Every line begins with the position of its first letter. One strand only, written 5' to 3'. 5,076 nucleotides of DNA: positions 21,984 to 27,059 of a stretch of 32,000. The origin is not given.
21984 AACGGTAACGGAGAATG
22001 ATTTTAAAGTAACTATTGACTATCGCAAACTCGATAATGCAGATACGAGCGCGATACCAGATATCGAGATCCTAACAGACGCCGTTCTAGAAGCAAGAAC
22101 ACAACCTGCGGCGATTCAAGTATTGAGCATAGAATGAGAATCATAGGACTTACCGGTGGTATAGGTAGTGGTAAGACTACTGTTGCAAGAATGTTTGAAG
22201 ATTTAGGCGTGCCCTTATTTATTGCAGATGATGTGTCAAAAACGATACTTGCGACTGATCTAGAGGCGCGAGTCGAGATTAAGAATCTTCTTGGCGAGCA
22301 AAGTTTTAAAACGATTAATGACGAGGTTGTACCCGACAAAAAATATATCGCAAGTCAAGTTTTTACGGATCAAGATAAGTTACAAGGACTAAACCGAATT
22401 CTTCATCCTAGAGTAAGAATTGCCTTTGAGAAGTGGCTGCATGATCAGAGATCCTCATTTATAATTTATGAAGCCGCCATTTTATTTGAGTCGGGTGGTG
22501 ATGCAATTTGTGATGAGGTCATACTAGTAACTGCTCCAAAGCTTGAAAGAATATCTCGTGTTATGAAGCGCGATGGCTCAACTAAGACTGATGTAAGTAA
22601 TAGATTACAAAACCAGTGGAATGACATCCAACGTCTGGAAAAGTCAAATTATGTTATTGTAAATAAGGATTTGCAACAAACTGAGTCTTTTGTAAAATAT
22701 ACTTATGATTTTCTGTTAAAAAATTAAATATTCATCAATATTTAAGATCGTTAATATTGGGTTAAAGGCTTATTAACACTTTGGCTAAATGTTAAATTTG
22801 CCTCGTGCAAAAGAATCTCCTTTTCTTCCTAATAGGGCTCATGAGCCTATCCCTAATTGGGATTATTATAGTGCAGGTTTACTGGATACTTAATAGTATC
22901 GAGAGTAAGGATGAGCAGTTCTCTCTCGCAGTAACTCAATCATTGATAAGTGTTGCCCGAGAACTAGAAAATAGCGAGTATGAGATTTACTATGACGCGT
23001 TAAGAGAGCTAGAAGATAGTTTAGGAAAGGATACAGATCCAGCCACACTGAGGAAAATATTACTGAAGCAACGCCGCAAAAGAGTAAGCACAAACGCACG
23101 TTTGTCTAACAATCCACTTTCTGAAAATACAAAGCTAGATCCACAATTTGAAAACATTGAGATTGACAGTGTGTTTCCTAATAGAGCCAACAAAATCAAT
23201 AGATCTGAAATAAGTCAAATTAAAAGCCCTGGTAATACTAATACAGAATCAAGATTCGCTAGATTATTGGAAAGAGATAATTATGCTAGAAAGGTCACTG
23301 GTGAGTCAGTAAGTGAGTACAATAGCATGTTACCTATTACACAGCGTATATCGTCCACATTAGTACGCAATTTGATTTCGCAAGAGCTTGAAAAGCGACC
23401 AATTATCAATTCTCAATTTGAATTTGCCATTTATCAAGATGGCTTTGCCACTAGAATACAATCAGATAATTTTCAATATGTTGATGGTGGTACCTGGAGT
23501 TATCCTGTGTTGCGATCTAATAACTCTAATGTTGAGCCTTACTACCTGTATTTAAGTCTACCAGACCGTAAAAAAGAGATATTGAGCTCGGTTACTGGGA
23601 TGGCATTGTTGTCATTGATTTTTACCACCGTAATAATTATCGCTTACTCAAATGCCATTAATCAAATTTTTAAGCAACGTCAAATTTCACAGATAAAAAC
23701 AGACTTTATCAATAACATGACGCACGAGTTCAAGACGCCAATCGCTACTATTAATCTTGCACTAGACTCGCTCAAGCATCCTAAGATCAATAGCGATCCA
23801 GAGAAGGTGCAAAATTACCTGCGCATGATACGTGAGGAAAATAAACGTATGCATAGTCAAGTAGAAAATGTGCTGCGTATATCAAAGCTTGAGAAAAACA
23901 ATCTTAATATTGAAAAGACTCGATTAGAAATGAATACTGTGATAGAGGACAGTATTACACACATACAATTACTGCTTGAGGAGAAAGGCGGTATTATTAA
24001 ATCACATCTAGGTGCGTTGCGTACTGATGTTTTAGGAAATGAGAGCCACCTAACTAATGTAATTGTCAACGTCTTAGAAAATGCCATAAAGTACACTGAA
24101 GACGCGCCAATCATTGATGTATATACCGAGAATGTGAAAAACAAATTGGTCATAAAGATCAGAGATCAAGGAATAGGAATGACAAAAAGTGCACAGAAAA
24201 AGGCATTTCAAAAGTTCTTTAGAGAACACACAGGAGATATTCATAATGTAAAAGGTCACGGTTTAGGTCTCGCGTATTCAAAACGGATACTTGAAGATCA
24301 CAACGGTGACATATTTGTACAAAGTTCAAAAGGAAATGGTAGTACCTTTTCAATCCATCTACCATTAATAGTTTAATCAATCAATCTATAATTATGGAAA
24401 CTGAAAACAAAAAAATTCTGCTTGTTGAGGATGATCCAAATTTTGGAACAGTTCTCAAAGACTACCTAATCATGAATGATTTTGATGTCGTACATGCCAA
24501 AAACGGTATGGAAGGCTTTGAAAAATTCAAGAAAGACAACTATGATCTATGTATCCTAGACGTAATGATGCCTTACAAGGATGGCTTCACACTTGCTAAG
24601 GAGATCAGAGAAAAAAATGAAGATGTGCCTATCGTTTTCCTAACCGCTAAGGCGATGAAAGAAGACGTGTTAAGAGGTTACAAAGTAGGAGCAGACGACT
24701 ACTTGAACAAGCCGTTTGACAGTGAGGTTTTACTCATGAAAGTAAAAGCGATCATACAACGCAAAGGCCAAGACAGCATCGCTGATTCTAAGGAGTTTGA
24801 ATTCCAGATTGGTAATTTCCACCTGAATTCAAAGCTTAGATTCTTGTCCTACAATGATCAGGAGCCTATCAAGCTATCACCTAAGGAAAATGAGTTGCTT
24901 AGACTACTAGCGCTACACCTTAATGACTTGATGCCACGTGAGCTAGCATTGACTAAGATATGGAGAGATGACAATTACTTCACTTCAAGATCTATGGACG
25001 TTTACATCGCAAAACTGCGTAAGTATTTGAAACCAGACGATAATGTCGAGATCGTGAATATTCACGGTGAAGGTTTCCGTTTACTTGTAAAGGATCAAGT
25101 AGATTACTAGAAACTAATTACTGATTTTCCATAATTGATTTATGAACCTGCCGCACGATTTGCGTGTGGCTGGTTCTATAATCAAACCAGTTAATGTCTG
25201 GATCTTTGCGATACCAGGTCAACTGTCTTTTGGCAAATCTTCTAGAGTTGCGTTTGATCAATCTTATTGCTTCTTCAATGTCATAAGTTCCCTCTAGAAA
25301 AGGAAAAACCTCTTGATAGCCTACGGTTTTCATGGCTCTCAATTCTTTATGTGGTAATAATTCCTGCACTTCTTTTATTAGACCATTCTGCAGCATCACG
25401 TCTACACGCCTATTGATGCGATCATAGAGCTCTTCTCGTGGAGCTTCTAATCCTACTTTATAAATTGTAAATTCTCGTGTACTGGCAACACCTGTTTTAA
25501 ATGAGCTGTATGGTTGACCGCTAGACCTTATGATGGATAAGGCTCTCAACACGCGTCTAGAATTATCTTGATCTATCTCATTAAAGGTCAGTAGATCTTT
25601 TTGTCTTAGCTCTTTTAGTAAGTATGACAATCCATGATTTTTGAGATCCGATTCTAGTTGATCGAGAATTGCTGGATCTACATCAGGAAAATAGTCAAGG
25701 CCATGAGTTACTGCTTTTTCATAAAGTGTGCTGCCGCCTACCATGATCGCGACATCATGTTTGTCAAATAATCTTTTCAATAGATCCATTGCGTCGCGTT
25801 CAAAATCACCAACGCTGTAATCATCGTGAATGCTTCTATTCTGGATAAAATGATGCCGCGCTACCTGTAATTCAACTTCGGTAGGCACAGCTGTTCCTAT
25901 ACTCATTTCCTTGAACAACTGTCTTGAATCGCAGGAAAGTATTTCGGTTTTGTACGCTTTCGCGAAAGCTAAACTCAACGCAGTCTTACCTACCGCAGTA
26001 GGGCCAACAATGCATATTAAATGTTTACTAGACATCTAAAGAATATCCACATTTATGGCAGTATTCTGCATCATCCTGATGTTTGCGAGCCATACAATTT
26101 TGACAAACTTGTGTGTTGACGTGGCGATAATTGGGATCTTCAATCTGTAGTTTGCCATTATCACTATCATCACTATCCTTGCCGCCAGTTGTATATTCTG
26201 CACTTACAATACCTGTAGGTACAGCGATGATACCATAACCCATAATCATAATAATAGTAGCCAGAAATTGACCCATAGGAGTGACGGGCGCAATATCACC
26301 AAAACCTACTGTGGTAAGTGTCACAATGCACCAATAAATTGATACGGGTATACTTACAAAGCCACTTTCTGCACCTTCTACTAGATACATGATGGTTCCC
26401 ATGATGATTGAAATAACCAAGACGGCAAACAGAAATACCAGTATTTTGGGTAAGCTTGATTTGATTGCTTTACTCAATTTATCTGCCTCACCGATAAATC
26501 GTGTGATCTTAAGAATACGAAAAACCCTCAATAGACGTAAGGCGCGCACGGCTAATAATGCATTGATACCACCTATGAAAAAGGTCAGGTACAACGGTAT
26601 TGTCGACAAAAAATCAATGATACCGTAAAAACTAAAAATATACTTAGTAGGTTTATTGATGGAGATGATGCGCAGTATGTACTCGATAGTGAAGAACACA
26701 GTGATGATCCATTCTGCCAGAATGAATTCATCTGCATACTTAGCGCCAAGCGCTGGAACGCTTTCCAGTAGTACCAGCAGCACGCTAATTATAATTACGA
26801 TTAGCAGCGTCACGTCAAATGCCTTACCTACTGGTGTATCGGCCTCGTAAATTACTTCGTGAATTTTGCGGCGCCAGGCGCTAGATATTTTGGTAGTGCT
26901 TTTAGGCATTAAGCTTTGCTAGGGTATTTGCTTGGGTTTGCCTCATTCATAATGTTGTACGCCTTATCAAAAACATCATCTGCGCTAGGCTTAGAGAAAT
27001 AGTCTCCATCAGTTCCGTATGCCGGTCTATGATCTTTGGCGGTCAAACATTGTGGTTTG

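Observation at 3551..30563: A perfect 14-nt palindrome, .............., occurs 8 times inside eight unrelated genes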

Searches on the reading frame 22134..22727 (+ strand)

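Call 54: search_protein_families(library=pfam, proteins=[window:22134-22727:+], max_evalue=0.00001)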
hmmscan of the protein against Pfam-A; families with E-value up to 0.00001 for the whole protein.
window:22134-22727:+ (197 aa): 1 family
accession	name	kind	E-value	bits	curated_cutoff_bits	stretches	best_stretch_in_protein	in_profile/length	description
PF01121.26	CoaE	-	6.6e-39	133.9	27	1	3-178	2-175/180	Dephospho-CoA kinase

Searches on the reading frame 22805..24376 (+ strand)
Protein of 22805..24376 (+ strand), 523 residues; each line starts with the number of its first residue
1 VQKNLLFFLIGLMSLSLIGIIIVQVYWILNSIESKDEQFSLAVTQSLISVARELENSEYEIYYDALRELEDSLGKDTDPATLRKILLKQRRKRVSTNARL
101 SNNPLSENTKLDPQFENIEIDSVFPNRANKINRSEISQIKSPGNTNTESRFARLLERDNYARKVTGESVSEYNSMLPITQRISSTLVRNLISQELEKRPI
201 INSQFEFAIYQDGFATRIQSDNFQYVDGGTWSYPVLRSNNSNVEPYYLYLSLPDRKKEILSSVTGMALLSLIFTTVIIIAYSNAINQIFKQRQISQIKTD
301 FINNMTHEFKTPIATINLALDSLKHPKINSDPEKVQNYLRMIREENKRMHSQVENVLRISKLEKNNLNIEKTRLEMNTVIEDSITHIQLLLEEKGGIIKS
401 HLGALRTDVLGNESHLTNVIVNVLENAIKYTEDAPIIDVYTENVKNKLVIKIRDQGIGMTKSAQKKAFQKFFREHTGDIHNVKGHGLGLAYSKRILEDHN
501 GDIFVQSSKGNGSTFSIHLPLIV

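Call 54: search_protein_families(library=pfam, proteins=[window:22805-24376:+], max_evalue=0.00001)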
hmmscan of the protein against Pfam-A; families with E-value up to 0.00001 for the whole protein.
window:22805-24376:+ (523 aa): 2 families
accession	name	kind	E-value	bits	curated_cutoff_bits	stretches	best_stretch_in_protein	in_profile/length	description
PF02518.31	HATPase_c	-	3.4e-24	85.9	26.4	1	411-521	1-109/111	Histidine kinase-, DNA gyrase B-, and HSP90-like ATPase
PF00512.31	HisKA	-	9.5e-14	51.6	26.9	1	298-364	2-65/66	His Kinase A (phospho-acceptor) domain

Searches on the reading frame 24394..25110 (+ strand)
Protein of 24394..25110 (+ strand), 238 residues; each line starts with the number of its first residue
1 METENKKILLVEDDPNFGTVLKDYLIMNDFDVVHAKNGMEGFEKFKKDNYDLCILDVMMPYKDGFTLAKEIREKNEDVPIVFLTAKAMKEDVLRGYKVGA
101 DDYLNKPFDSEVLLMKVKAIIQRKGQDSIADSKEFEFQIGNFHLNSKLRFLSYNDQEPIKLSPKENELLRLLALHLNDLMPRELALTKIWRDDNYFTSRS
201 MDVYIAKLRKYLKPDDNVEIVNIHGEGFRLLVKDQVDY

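Call 54: search_protein_families(library=pfam, proteins=[window:24394-25110:+], max_evalue=0.00001)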
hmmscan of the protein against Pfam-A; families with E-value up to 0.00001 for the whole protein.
window:24394-25110:+ (238 aa): 2 families
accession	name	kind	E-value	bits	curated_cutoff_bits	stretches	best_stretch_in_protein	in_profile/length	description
PF00072.30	Response_reg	-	1.7e-29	102.6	30.2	1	8-117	1-110/111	Response regulator receiver domain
PF00486.34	Trans_reg_C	-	7.1e-16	58.5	26.2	1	157-230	2-77/77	Transcriptional regulatory protein, C terminal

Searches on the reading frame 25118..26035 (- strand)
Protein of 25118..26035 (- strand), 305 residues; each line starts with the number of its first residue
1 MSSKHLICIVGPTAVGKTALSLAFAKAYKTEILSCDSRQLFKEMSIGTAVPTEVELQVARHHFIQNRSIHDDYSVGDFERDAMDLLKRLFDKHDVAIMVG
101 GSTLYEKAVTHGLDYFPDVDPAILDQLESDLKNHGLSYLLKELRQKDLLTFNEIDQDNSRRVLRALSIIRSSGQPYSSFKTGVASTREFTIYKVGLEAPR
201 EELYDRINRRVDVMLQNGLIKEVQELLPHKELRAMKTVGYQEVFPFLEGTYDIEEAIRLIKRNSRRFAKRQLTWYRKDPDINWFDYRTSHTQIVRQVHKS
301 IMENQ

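Call 54: search_protein_families(library=pfam, proteins=[window:25118-26035:-], max_evalue=0.00001)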
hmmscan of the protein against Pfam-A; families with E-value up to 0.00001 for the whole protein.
window:25118-26035:- (305 aa): 2 families
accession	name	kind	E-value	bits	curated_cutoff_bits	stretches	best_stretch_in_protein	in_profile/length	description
PF01715.23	IPPT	-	2.7e-74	250.3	23.6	1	39-278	1-243/243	IPP transferase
PF01745.22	IPT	-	2.1e-11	44.2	20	1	6-102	3-99/233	Isopentenyl transferase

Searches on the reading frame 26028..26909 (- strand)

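Call 54: search_protein_families(library=pfam, proteins=[window:26028-26909:-], max_evalue=0.00001)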
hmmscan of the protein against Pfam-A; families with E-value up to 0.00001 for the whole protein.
window:26028-26909:- (293 aa): 2 families
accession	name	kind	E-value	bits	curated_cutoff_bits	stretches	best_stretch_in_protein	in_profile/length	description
PF00520.37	Ion_trans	-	7.7e-33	114.1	25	1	29-241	2-235/241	Ion transport protein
PF07885.22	Ion_trans_2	-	2.7e-13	50.1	22.5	1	163-235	2-73/79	Ion channel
